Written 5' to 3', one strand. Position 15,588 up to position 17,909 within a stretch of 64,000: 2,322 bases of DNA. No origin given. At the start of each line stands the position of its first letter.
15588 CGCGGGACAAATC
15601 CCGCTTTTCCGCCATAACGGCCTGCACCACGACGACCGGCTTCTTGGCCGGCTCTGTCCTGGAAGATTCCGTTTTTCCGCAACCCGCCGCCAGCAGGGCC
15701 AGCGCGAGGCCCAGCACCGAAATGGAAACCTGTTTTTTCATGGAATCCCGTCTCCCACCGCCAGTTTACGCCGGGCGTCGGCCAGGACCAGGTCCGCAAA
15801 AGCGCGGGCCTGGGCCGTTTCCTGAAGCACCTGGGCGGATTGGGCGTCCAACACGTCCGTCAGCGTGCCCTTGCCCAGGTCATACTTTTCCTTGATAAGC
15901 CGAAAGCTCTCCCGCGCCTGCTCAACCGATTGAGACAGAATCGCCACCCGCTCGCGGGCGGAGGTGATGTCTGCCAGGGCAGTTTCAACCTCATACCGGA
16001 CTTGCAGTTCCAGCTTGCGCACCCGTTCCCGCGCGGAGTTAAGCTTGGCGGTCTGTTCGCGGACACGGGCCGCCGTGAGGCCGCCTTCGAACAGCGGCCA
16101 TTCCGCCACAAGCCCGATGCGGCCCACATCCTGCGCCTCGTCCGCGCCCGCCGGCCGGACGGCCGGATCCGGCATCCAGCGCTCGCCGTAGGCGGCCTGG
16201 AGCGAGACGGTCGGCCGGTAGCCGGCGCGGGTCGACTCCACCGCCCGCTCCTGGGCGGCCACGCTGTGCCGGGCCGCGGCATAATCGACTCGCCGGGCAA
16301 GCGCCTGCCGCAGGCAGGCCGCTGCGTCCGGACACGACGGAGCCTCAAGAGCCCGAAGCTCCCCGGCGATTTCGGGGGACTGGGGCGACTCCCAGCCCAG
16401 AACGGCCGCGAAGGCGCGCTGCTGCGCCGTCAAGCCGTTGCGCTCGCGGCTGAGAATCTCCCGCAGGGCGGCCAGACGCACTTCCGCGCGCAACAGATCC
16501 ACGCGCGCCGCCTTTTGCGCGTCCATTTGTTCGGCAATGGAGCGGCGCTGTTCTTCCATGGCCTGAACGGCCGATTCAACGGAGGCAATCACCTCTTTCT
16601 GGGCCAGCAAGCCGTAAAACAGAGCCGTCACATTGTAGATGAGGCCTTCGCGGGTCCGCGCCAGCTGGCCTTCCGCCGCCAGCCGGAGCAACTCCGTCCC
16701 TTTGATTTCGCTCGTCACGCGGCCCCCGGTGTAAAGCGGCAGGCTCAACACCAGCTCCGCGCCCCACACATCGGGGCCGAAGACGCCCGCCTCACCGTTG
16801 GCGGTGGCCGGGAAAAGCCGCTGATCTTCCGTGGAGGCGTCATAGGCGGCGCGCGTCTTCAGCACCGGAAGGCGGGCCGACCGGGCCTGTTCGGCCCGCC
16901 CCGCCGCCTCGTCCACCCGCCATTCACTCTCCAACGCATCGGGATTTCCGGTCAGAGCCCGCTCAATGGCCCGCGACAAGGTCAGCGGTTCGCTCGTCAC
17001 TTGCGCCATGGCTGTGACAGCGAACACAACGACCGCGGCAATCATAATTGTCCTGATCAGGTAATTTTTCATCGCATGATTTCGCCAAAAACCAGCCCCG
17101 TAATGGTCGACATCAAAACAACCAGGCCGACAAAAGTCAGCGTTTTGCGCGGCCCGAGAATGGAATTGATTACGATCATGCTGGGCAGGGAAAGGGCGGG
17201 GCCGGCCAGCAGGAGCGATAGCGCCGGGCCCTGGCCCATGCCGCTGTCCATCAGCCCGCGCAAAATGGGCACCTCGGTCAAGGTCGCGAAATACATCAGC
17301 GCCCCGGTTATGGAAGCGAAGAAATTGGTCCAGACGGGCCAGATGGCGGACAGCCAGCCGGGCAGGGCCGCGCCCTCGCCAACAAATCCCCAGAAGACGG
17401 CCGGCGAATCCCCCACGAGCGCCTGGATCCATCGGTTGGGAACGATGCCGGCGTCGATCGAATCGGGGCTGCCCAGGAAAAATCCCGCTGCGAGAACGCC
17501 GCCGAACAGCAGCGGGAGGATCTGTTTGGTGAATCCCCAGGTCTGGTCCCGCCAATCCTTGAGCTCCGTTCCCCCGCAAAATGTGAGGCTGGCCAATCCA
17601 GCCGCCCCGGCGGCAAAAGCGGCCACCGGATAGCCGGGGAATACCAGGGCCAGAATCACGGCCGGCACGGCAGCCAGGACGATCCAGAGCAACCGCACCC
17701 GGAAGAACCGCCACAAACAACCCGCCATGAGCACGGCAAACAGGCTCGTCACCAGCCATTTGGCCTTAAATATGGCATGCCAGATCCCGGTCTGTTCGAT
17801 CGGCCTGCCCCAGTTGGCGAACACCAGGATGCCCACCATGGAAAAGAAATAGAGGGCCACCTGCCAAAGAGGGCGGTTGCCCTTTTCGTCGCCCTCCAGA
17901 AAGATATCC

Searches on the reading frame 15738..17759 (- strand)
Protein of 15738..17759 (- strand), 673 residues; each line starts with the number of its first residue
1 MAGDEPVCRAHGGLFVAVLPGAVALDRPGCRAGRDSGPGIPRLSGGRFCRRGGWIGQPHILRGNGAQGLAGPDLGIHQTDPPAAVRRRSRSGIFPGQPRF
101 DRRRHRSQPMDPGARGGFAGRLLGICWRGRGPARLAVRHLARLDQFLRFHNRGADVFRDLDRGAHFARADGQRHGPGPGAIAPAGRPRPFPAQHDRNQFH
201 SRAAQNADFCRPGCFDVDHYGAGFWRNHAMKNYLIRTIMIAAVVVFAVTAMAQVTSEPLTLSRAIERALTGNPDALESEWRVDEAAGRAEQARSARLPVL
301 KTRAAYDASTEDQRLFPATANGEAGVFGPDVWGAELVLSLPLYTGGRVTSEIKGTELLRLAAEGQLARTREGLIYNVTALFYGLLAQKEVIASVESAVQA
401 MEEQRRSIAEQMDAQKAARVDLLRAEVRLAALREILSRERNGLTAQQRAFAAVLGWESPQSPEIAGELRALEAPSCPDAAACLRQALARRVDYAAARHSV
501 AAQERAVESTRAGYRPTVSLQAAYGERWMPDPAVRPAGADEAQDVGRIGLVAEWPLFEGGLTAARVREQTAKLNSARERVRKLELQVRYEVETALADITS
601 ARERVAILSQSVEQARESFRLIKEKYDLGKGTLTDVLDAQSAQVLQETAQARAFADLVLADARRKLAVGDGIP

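Call 89: search_protein_families(library=ncbifam, proteins=[window:15738-17759:-], max_evalue=0.00001)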
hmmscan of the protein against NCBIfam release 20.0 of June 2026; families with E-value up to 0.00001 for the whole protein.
window:15738-17759:- (673 aa): 4 families
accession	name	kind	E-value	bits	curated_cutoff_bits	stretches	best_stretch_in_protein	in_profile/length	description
TIGR01844.1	type_I_sec_TolC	subfamily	2.1e-47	162.1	225.15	1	258-669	2-398/414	TolC family outer membrane protein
TIGR01845.1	outer_NodT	subfamily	1.1e-23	83.8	210.05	1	261-662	59-451/460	efflux transporter outer membrane subunit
NF007002.0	PRK09465.1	equivalog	1.2e-23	83.3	495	1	471-641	224-396/460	outer membrane channel protein TolC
NF045679.1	DiMtlExpIhpA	equivalog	9.1e-08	31.2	650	0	560-668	105-211/424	divalent metal ion exporter subunit IhpA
